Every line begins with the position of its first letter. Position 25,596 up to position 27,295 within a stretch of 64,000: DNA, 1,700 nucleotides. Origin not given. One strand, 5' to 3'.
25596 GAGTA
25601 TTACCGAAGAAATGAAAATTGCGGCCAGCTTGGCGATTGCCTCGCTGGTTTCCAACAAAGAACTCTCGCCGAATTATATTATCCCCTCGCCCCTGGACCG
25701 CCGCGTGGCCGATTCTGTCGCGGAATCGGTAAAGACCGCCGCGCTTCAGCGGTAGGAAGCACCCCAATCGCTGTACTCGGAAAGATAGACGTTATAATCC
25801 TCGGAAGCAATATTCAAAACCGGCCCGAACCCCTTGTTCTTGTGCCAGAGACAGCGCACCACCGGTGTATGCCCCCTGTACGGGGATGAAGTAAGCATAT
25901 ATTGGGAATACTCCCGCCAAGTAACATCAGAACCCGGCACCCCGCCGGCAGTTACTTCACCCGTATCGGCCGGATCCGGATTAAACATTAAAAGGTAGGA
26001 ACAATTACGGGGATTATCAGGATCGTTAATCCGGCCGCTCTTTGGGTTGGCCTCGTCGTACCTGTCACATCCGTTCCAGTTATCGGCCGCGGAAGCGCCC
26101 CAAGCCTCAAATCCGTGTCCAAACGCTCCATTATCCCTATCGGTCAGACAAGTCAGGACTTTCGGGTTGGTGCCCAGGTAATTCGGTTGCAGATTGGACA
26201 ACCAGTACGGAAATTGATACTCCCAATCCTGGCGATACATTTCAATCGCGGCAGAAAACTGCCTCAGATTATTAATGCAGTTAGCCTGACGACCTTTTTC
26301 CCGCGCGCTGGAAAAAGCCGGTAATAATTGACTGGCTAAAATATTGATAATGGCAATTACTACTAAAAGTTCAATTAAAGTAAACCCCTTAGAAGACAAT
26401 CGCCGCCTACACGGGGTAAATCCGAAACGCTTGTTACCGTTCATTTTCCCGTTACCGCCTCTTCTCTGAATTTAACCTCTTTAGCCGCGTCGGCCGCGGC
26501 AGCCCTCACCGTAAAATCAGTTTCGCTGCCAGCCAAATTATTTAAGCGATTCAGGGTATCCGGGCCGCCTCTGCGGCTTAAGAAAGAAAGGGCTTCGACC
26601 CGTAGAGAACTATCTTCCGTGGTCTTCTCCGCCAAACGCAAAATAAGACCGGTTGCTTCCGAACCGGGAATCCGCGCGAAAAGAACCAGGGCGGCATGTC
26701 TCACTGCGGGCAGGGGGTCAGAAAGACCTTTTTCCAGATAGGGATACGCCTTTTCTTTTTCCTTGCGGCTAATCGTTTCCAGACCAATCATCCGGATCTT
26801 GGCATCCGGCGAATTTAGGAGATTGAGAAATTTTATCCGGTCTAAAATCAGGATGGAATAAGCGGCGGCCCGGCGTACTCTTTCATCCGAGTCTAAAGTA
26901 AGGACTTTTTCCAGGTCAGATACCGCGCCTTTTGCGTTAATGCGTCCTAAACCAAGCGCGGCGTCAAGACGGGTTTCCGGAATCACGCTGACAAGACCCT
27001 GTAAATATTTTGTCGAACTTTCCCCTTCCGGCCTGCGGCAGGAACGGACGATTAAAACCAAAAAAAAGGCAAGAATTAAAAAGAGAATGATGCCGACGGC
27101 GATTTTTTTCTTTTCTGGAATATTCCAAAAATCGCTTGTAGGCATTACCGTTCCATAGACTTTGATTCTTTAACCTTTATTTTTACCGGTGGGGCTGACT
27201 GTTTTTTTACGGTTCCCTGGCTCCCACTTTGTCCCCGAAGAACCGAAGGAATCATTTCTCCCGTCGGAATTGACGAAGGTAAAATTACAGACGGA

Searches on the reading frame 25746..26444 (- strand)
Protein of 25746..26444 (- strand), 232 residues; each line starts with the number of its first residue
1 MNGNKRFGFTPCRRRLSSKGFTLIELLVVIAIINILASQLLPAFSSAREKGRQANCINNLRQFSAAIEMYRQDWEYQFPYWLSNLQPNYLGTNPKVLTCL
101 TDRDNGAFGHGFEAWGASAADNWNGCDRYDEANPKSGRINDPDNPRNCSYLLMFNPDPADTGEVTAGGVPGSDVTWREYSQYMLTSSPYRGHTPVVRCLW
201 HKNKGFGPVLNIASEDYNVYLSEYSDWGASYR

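Call 31: search_protein_families(library=ncbifam, proteins=[window:25746-26444:-], max_evalue=0.001)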
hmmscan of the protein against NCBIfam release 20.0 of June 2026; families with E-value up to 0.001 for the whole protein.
window:25746-26444:- (232 aa): 8 families
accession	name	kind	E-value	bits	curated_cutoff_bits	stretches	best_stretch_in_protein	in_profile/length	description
TIGR01710.1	typeII_sec_gspG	equivalog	2e-09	37.6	88.85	1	19-74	1-56/134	type II secretion system major pseudopilin GspG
TIGR01708.2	typeII_sec_gspH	equivalog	1.4e-07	31.6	80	1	18-72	1-52/169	type II secretion system minor pseudopilin GspH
NF041775.1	typeIV_PilA_Myxo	equivalog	4.6e-07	30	400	1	18-66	10-58/214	type IV pilin protein PilA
NF007862.0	PRK10574.1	equivalog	5.5e-07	29.8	138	1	18-70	4-56/145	prepilin peptidase-dependent pilin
TIGR02532.1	IV_pilin_GFxxxE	domain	1.2e-06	28.1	16.3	1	19-37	2-20/24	prepilin-type N-terminal cleavage/methylation domain-containing protein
NF040999.1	pilin_ComGC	equivalog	9.5e-06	25.7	75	1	19-73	2-56/84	competence type IV pilus major pilin ComGC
NF041013.1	T4P_ComGE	equivalog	1.4e-05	25.1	49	1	18-53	3-38/83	competence type IV pilus minor pilin ComGE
NF007800.0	PRK10506.1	equivalog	0.0001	22.1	158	1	18-65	8-55/163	prepilin peptidase-dependent protein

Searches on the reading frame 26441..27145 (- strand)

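Call 31: search_protein_families(library=ncbifam, proteins=[window:26441-27145:-], max_evalue=0.001)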
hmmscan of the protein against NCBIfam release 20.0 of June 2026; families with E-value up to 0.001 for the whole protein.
window:26441-27145:- (234 aa): 2 families
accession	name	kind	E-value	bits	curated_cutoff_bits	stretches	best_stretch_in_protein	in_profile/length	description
NF045915.1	PhycobilmeDegNblB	equivalog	5.9e-06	26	300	0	108-185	8-85/214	phycobilisome degradation protein NblB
NF010374.0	PRK13800.1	equivalog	0.00026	19.4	1196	0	57-182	758-888/898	fumarate reductase/succinate dehydrogenase flavoprotein subunit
